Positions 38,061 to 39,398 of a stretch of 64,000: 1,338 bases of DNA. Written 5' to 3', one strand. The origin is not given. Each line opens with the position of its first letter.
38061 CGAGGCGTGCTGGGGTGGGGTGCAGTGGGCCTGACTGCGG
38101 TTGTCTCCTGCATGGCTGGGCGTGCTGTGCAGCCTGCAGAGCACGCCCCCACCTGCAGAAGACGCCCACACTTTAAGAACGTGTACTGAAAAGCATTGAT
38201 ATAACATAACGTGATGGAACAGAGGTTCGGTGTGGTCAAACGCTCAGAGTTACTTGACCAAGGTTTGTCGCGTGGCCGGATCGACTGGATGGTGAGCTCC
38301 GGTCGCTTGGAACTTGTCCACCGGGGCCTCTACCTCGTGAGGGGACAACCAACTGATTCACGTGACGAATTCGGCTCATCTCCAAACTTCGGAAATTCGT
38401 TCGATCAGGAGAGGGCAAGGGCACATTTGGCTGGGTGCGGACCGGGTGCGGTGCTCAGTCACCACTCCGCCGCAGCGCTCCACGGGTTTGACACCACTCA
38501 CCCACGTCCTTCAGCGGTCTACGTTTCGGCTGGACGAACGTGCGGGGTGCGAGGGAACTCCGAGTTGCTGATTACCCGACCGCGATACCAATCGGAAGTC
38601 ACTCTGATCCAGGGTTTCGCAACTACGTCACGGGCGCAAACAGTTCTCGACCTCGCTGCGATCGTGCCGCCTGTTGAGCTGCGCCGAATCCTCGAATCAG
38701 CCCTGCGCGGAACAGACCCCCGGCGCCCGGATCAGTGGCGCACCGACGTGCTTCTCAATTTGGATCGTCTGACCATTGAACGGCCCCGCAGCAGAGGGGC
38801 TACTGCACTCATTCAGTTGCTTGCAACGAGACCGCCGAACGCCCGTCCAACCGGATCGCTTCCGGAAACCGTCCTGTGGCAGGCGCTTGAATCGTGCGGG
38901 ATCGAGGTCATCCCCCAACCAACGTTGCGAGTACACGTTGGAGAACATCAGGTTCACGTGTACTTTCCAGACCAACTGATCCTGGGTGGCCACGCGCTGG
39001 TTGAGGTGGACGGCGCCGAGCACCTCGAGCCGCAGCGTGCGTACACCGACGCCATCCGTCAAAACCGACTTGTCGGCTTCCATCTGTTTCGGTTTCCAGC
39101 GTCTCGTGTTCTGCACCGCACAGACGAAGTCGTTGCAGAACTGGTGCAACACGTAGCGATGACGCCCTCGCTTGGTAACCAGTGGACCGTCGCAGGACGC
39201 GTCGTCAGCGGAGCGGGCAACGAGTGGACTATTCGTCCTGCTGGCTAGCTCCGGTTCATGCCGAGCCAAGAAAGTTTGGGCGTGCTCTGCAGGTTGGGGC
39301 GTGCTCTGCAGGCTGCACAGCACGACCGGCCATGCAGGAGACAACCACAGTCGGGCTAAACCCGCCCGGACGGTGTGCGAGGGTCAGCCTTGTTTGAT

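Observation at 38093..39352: AbiEi/DUF559 endonuclease-fold gene flanked by 78-bp inverted repeats with internal sub-repeats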

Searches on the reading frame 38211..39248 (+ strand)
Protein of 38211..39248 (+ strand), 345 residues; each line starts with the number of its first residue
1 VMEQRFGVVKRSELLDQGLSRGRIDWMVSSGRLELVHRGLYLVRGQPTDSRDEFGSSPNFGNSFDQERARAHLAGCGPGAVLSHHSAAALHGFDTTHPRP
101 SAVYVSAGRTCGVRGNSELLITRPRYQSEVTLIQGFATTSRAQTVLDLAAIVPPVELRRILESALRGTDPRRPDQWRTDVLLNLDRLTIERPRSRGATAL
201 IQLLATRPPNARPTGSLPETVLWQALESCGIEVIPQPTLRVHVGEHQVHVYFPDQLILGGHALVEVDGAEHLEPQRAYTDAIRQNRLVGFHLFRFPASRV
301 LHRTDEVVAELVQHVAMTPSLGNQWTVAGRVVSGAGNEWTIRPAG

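Call 4: search_protein_families(library=pfam, proteins=[window:38211-39248:+], max_evalue=0.01)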
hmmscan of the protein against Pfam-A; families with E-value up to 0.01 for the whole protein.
window:38211-39248:+ (345 aa): 4 families
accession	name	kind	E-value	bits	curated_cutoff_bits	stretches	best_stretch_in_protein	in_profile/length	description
PF13338.12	AbiEi_4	-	7.7e-07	29.6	25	1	4-43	9-48/49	Transcriptional regulator, AbiEi antitoxin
PF04480.18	DUF559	-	1.7e-05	25.1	20.6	1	246-314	39-107/109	Protein of unknown function (DUF559)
PF17194.10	AbiEi_3_N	-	0.0047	17.4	26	0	8-48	17-57/93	Transcriptional regulator, AbiEi antitoxin N-terminal domain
PF18741.7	MTES_1575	-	0.0073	16.8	38.2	0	223-314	6-95/96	REase_MTES_1575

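Call 5: search_protein_families(library=ncbifam, proteins=[window:38211-39248:+], max_evalue=0.01)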
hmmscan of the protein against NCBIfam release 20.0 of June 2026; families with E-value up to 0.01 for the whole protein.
window:38211-39248:+ (345 aa): 0 families

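Call 9: find_encoding_contigs(protein=window:38211-39248:+, flank=5000, max_places=6)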
Protein window:38211-39248:+ (345 aa): no gene with exactly this product is on record in the collection.

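Call 11: find_homologous_proteins(query=window:38211-39248:+, max_evalue=0.00001)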
Query window:38211-39248:+ (345 aa): 208 proteins with E <= 0.00001 among 8000 candidates; the best 120 are listed.
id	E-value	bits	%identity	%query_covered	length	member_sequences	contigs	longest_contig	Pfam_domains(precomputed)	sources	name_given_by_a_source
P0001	5.7e-224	761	100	98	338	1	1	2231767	PF04480.19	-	-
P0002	3.3e-158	544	77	92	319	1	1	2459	PF04480.19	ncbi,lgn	-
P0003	4.5e-133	462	61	99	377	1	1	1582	-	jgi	jgi:very-short-patch-repair endonuclease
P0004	3.4e-130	452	62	99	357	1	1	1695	-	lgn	-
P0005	4.7e-130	452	63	99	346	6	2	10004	PF04480.19,PF13338.13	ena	-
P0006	1.7e-110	388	57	100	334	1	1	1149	PF04480.19,PF09407.17,PF13338.13,PF18741.8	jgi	jgi:very-short-patch-repair endonuclease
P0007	4.2e-84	301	47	98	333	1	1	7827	PF04480.19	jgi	jgi:very-short-patch-repair endonuclease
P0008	4.4e-67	245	41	99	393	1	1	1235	PF04480.19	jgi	jgi:very-short-patch-repair endonuclease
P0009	4.4e-65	238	43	99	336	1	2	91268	PF04480.19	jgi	jgi:very-short-patch-repair endonuclease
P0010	3.2e-63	232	43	92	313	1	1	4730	PF04480.19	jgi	jgi:very-short-patch-repair endonuclease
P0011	1.9e-62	230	40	98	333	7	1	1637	PF04480.19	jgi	jgi:very-short-patch-repair endonuclease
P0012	4.8e-56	209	43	82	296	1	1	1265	-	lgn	-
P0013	1.3e-35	141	35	89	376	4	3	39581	PF13338.13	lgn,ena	-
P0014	5.0e-29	120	35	83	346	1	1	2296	-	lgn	-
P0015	1.1e-27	115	35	88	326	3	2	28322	PF13338.13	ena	-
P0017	1.1e-15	76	30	90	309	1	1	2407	PF04480.19,PF09407.17,PF13338.13,PF18741.8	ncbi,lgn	ncbi:MAG: DUF559 domain-containing protein [Solirubrobacterales bacterium]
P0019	5.5e-15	74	36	78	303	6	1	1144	PF04480.19,PF13338.13,PF18741.8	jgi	jgi:very-short-patch-repair endonuclease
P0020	2.3e-14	71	29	94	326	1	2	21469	PF04480.19,PF13338.13,PF18741.8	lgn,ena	-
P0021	1.5e-13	69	31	90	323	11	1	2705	PF04480.19,PF09407.17,PF13338.13,PF18741.8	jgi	jgi:very-short-patch-repair endonuclease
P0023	7.3e-13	67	29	90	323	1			PF04480.19,PF09407.17,PF13338.13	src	-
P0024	1.9e-12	65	32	81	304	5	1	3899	PF04480.19,PF13338.13,PF18741.8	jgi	jgi:very-short-patch-repair endonuclease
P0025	2.1e-12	65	32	86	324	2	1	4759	PF04480.19,PF13338.13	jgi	jgi:Transcriptional regulator, AbiEi antitoxin/Protein of unknown function (DUF559)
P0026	2.4e-12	65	29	84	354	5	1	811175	PF04480.19,PF13338.13,PF18741.8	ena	-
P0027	2.8e-12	65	29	89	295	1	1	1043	PF04480.19,PF13338.13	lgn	-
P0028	1.1e-11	63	38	46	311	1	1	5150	PF04480.19,PF18741.8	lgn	-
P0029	1.5e-11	62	32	70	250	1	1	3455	PF04480.19,PF09407.17,PF18741.8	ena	-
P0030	1.7e-11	62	32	90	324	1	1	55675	PF04480.19,PF13338.13,PF18741.8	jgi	jgi:predicted transcriptional regulator of viral defense system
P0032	3.1e-11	61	31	73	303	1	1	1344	PF04480.19,PF13338.13,PF18741.8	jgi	jgi:hypothetical protein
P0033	3.1e-11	61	31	91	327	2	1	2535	PF04480.19,PF09407.17,PF13338.13,PF18741.8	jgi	jgi:very-short-patch-repair endonuclease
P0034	5.7e-11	60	32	89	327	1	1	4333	PF04480.19,PF13338.13,PF18741.8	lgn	-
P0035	6.3e-11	60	32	89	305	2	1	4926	PF04480.19,PF09407.17,PF13338.13,PF18741.8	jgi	jgi:very-short-patch-repair endonuclease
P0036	1.1e-10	59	32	90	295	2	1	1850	PF04480.19,PF09407.17,PF13338.13,PF18741.8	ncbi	-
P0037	1.2e-10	59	33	96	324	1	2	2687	PF04480.19,PF09407.17,PF13338.13,PF18741.8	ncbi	-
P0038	1.2e-10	59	33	96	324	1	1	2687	PF04480.19,PF09407.17,PF13338.13,PF18741.8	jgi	jgi:hypothetical protein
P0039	1.4e-10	59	31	84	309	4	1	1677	PF04480.19,PF13338.13,PF18741.8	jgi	jgi:very-short-patch-repair endonuclease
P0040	1.5e-10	59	30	90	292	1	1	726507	PF04480.19,PF13338.13,PF18741.8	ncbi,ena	-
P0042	1.6e-10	59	30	90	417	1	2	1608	PF04480.19,PF13338.13,PF18741.8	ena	-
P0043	1.7e-10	59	32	85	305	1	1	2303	PF04480.19,PF09407.17,PF13338.13,PF18741.8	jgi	jgi:hypothetical protein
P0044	1.8e-10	59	31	90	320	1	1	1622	PF04480.19,PF13338.13,PF18741.8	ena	-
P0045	1.8e-10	59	36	48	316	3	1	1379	PF04480.19,PF18741.8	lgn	-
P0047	2.2e-10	58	32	85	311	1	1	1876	PF04480.19,PF09407.17,PF13338.13,PF18741.8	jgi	jgi:predicted transcriptional regulator of viral defense system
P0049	4.4e-10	57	32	72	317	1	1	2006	PF04480.19,PF09407.17,PF13338.13,PF18741.8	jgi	jgi:very-short-patch-repair endonuclease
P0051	4.9e-10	57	32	74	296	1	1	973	PF04480.19,PF13338.13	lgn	-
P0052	5.8e-10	57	31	90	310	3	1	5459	PF04480.19,PF13338.13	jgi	jgi:very-short-patch-repair endonuclease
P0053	1.1e-9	56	29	91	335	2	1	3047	PF04480.19,PF13338.13,PF18741.8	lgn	-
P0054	1.3e-9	56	30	86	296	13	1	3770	PF04480.19,PF13338.13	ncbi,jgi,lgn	-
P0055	2.2e-9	55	31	76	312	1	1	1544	PF04480.19,PF18741.8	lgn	-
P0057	3.0e-9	55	35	48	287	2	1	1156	PF04480.19,PF13338.13,PF18741.8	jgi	jgi:very-short-patch-repair endonuclease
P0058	3.2e-9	55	30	88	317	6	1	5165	PF04480.19,PF13338.13,PF18741.8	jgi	jgi:hypothetical protein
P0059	3.6e-9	54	36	46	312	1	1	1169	PF04480.19,PF13338.13,PF18741.8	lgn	-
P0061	3.9e-9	54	31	87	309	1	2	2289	PF04480.19,PF13338.13,PF18741.8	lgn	-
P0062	4.0e-9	54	30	90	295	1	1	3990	PF04480.19,PF13338.13,PF18741.8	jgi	jgi:very-short-patch-repair endonuclease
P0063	4.1e-9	54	28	92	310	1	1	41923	PF04480.19,PF13338.13,PF18741.8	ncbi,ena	-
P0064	4.4e-9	54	27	92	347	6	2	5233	PF04480.19,PF09407.17,PF13338.13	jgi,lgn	jgi:very-short-patch-repair endonuclease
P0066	5.1e-9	54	30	80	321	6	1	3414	PF04480.19,PF13338.13,PF18741.8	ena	-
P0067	6.0e-9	54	27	90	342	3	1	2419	PF04480.19,PF09407.17,PF13338.13,PF18741.8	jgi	jgi:very-short-patch-repair endonuclease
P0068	7.3e-9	53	34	78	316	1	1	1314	PF04480.19,PF09407.17,PF13338.13,PF18741.8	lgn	-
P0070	1.0e-8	53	31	67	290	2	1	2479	PF04480.19,PF09407.17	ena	-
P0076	1.5e-8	52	31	90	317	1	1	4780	PF04480.19,PF09407.17,PF18741.8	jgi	jgi:very-short-patch-repair endonuclease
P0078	1.6e-8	52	30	87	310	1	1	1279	PF04480.19,PF18741.8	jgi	jgi:predicted transcriptional regulator of viral defense system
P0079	1.6e-8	52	32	84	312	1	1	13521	PF04480.19,PF09407.17,PF13338.13,PF18741.8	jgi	jgi:very-short-patch-repair endonuclease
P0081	1.7e-8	52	30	86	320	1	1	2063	PF04480.19,PF13338.13,PF18741.8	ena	-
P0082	1.8e-8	52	37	44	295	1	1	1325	PF04480.19,PF13338.13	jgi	jgi:very-short-patch-repair endonuclease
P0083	1.8e-8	52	32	48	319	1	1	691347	PF04480.19,PF13338.13,PF18741.8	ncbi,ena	-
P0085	1.9e-8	52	29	90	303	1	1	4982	PF04480.19,PF13338.13,PF18741.8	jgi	jgi:Transcriptional regulator, AbiEi antitoxin/REase_MTES_1575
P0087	2.4e-8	52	28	71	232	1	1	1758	PF04480.19,PF09407.17,PF18741.8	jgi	jgi:hypothetical protein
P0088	2.4e-8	52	29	90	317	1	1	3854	PF04480.19,PF13338.13,PF18741.8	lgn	-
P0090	2.8e-8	51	28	90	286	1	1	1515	PF04480.19,PF09407.17,PF13338.13,PF18741.8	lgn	-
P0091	3.0e-8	51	33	81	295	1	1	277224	PF04480.19,PF09407.17,PF18741.8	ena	-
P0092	3.0e-8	51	30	94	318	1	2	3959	PF04480.19,PF09407.17,PF13338.13,PF18741.8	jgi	jgi:Transcriptional regulator, AbiEi antitoxin/Protein of unknown function (DUF559)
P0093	3.1e-8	51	30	83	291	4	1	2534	PF04480.19,PF13338.13,PF18741.8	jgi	-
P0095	4.6e-8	51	29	92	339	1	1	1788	PF04480.19,PF13338.13,PF18741.8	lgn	-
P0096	4.7e-8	51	34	69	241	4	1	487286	PF04480.19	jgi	-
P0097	4.7e-8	51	32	65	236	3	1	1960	PF04480.19,PF18741.8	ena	-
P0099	5.7e-8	50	31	84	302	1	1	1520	PF04480.19,PF13338.13,PF18741.8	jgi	jgi:hypothetical protein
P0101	5.9e-8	50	27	89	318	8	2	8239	PF04480.19,PF13338.13,PF18741.8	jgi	jgi:predicted transcriptional regulator of viral defense system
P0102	5.9e-8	50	33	47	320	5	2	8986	PF04480.19,PF13338.13,PF18741.8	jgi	jgi:very-short-patch-repair endonuclease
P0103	6.0e-8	50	27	86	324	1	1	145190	PF04480.19,PF13338.13,PF18741.8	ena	-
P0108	7.3e-8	50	30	93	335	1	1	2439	PF04480.19,PF13338.13,PF18741.8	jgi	jgi:very-short-patch-repair endonuclease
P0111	1.1e-7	49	29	86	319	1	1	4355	PF04480.19,PF13338.13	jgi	jgi:very-short-patch-repair endonuclease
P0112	1.2e-7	49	35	43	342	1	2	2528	PF04480.19,PF13338.13,PF18741.8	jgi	jgi:very-short-patch-repair endonuclease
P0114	1.3e-7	49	30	83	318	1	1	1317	PF04480.19,PF13338.13,PF18741.8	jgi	jgi:very-short-patch-repair endonuclease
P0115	1.4e-7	49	30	88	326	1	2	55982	PF04480.19,PF18741.8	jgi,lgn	jgi:predicted transcriptional regulator of viral defense system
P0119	1.8e-7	49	30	86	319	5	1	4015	PF04480.19,PF13338.13,PF18741.8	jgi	jgi:predicted transcriptional regulator of viral defense system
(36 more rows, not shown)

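Call 12: find_encoding_contigs(protein=P0001, flank=3000, max_places=3)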
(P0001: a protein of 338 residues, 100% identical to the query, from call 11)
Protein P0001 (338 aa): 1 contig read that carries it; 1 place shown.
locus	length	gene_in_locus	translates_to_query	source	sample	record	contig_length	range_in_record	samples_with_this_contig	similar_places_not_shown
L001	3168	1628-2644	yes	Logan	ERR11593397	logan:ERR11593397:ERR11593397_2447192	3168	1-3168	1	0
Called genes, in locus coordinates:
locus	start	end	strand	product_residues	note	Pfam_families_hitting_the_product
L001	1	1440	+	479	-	?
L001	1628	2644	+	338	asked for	PF04480:DUF559 (faint)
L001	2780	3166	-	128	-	?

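Call 13: find_encoding_contigs(protein=P0002, flank=5000, max_places=3)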
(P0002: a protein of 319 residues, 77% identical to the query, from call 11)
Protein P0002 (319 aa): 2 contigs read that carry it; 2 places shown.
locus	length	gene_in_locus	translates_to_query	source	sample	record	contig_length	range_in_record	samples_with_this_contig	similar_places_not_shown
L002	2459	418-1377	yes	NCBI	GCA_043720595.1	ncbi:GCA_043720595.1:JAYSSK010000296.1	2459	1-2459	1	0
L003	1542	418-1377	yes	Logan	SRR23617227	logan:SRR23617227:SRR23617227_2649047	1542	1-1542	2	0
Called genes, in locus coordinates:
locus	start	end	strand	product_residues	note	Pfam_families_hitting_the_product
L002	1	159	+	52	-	?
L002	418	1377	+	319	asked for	PF04480:DUF559 (weak)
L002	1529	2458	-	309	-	?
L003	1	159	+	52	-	?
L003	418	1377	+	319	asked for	PF04480:DUF559 (weak)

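Call 14: find_encoding_contigs(protein=P0005, flank=6000, max_places=4)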
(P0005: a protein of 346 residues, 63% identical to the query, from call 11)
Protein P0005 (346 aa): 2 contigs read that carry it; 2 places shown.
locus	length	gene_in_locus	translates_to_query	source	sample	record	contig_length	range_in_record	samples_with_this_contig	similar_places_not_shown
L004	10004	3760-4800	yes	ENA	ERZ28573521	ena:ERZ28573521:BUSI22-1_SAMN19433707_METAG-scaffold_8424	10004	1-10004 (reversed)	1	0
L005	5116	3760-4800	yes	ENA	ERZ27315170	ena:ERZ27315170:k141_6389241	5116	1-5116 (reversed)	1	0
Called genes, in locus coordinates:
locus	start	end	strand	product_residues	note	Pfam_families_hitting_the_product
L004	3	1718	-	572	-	?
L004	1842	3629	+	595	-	PF00501:AMP-binding, PF13193:AMP-binding_C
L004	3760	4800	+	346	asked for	PF13338:AbiEi_4, PF04480:DUF559 (weak)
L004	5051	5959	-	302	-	PF03446:NAD_binding_2, PF03807:F420_oxidored (weak), PF00393:6PGD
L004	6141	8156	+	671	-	PF08448:PAS_4 (weak), PF13188:PAS_8 (faint), PF00989:PAS (weak), PF08448:PAS_4, PF13426:PAS_9 (weak), PF08447:PAS_3 (weak), PF00990:GGDEF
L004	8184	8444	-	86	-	-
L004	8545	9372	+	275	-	PF00378:ECH_1, PF16113:ECH_2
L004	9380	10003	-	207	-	?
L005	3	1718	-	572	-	?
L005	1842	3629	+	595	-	PF00501:AMP-binding, PF13193:AMP-binding_C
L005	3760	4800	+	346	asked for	PF13338:AbiEi_4, PF04480:DUF559 (weak)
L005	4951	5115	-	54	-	?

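Call 21: find_encoding_contigs(protein=P0007, flank=5000, max_places=2)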
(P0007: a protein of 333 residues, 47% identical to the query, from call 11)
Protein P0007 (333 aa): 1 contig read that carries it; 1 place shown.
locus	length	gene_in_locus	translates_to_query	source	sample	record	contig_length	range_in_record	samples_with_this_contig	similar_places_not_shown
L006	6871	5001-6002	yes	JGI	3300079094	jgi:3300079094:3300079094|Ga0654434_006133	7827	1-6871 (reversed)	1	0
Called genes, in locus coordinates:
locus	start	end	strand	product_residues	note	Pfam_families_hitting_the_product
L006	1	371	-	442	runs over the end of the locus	?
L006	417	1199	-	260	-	PF00378:ECH_1, PF16113:ECH_2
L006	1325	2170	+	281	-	PF00005:ABC_tran, PF13304:AAA_21 (weak)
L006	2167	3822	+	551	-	-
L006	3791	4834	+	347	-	PF13480:Acetyltransf_6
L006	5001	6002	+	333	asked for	PF04480:DUF559 (faint)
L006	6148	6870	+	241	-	?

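Call 22: find_encoding_contigs(protein=P0009, flank=5000, max_places=2)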
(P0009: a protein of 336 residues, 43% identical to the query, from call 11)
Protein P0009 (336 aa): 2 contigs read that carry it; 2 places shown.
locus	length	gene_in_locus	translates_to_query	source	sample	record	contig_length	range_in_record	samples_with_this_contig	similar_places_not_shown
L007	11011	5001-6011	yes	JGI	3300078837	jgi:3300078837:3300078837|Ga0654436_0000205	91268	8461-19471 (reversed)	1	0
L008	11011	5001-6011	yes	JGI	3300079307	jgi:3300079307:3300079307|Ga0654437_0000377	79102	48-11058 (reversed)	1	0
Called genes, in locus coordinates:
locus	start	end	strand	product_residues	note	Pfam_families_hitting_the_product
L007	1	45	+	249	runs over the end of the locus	PF00881:Nitroreductase, PF14512:TM1586_NiRdase (faint)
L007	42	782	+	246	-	PF01643:Acyl-ACP_TE, PF20791:Acyl-ACP_TE_C (weak)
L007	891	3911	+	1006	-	PF00270:DEAD, PF04851:ResIII, PF00271:Helicase_C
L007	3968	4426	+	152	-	-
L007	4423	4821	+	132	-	-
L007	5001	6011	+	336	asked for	PF04480:DUF559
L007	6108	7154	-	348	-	PF01553:Acyltransferase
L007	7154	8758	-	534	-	PF09861:Lar_N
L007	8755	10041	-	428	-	-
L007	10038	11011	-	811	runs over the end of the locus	PF01370:Epimerase, PF07993:NAD_binding_4, PF16363:GDP_Man_Dehyd (faint), PF03015:Sterile (weak), PF12710:HAD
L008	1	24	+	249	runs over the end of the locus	PF00881:Nitroreductase, PF14512:TM1586_NiRdase (faint)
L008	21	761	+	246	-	PF01643:Acyl-ACP_TE, PF20791:Acyl-ACP_TE_C (weak)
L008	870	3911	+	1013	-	PF00270:DEAD, PF04851:ResIII, PF00271:Helicase_C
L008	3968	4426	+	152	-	-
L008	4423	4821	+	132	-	-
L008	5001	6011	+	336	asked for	PF04480:DUF559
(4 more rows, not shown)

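Call 23: find_encoding_contigs(protein=P0010, flank=5000, max_places=2)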
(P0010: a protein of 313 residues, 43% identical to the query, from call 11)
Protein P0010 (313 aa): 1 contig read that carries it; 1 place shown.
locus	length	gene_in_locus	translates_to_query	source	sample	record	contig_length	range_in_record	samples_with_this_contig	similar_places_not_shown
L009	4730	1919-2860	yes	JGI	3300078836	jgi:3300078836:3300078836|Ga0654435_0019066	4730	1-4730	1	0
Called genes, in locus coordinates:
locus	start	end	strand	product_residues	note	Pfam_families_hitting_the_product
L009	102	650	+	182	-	-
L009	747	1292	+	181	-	-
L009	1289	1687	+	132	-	-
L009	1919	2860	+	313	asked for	PF04480:DUF559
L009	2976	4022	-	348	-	PF01553:Acyltransferase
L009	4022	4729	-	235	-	?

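Call 30: search_protein_families(library=padloc, proteins=[window:38211-39248:+, P0007, P0009], max_evalue=0.01)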
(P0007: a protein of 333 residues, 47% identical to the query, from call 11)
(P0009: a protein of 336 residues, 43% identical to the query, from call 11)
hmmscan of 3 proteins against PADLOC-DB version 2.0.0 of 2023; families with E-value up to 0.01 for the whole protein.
window:38211-39248:+ (345 aa): 11 families
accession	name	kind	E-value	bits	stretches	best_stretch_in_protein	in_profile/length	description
PDLC02228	AbiEi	-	2.1e-13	48.1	1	7-166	39-179/216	AbiEi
PDLC02231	AbiEi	-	1.1e-11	43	1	17-150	29-156/280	AbiEi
PDLC02249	AbiEi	-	7e-10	37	1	3-151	13-144/184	AbiEi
PDLC02225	AbiEi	-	9.2e-09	33.3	1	1-109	13-100/198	AbiEi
PDLC02256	AbiEi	-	6.9e-07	27.4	1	5-154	13-144/174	AbiEi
PDLC02283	AbiEi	-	8.4e-07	26.9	1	3-51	14-62/201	AbiEi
PDLC02265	AbiEi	-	1.3e-06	26.4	1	4-53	13-61/198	AbiEi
PDLC02259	AbiEi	-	3.4e-06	24.6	1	18-149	11-136/191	AbiEi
PDLC02260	AbiEi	-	6.4e-05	20.8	1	6-98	15-92/131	AbiEi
PDLC02244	AbiEi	-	7.7e-05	20.1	1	5-149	17-157/292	AbiEi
PDLC02227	AbiEi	-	0.0087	13.6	0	8-47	19-57/233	AbiEi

P0007 (333 aa): 11 families
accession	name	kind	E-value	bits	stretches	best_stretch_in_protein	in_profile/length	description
PDLC02249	AbiEi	-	5.8e-15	53.5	1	5-140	16-148/184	AbiEi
PDLC02228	AbiEi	-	5.6e-13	46.7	1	5-151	38-179/216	AbiEi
PDLC02231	AbiEi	-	1e-12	46.4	1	16-151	29-173/280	AbiEi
PDLC02225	AbiEi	-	9.6e-09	33.2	1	3-146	15-157/198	AbiEi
PDLC02265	AbiEi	-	9.1e-08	30.1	1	2-90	11-98/198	AbiEi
PDLC02260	AbiEi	-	1.1e-07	29.8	1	4-104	14-112/131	AbiEi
PDLC02283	AbiEi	-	4.5e-07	27.8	1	3-77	15-88/201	AbiEi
PDLC02244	AbiEi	-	0.00026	18.4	1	63-139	89-162/292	AbiEi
PDLC02259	AbiEi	-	0.00076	17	1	61-141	66-143/191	AbiEi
PDLC02239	AbiEi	-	0.0041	14.8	0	19-77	23-80/195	AbiEi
PDLC02227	AbiEi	-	0.0053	14.3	0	4-50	16-60/233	AbiEi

P0009 (336 aa): 15 families
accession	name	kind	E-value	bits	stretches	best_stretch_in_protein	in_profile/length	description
PDLC02228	AbiEi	-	2.1e-12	44.8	1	5-148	41-179/216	AbiEi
PDLC02249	AbiEi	-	2.3e-12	45.1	1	5-135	19-146/184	AbiEi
PDLC02231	AbiEi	-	6.4e-11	40.5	1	8-147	24-172/280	AbiEi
PDLC02225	AbiEi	-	7.1e-08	30.4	1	5-109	20-116/198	AbiEi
PDLC02266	AbiEi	-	2.2e-06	25.2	1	10-112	28-133/258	AbiEi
PDLC02282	AbiEi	-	1.6e-05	22.4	1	13-114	31-135/260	AbiEi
PDLC02265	AbiEi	-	1.8e-05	22.6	1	5-111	17-121/198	AbiEi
PDLC02260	AbiEi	-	3.8e-05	21.5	1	4-110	17-119/131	AbiEi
PDLC02259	AbiEi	-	4.7e-05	20.9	1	52-147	61-153/191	AbiEi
PDLC02283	AbiEi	-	8.1e-05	20.4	1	5-143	20-163/201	AbiEi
PDLC02239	AbiEi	-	9.1e-05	20.3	1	4-76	11-81/195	AbiEi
PDLC02269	AbiEi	-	0.00027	18.4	1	17-76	29-88/251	AbiEi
PDLC02244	AbiEi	-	0.0049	14.2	0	63-132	91-158/292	AbiEi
PDLC02230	AbiEi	-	0.0055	14.4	1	19-74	22-71/192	AbiEi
PDLC02240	AbiEi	-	0.0058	14.2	0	24-75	42-92/216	AbiEi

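Call 36: find_related_loci(query=A2, collection=genome_contigs, flank=4000)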
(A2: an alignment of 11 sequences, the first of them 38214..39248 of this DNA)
Query A2 (344 aa) in genome_contigs; peptide patterns used: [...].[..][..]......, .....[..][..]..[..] (x = any residue, [..] = any of these).
78 stretches matched a pattern; 6 encode a relative of the query (tblastn E <= 1e-3); 6 distinct loci.
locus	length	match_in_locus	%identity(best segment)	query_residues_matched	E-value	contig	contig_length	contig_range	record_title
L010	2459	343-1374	78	1-344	0e+0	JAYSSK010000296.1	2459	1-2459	MAG: Acidimicrobiia bacterium isolate GFS_12196 GFS_12196_295, whole genome shotgun sequence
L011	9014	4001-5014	62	1-341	5e-134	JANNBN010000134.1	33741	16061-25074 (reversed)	MAG: Acidimicrobiia bacterium isolate OTE_78_metabat_325 OTE_78_k141_1088244, whole genome shotgun sequence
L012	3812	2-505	50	176-343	6e-45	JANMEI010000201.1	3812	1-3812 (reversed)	MAG: Acidimicrobiia bacterium isolate OTE_75_concoct_193 OTE_75_k141_1520523, whole genome shotgun sequence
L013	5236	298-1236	32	10-340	2e-35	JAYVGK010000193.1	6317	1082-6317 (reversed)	MAG: Acidimicrobiales bacterium isolate GL46_Up_concoct_70 GL46_Up_concoct_70_192, whole genome shotgun sequence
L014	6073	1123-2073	33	7-337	2e-32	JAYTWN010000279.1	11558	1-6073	MAG: Acidimicrobiia bacterium isolate GFS_5804 GFS_5804_278, whole genome shotgun sequence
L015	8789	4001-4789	34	53-315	2e-27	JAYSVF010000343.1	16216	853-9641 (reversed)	MAG: Acidimicrobiia bacterium isolate GFS_12750 GFS_12750_342, whole genome shotgun sequence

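Call 60: search_dna_similar(query=window:38214-39248:+, collection=plasmids, mode=protein, max_evalue=0.000001, max_rows=30)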
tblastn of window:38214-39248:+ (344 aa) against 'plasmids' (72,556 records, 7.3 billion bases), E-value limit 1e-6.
No match.
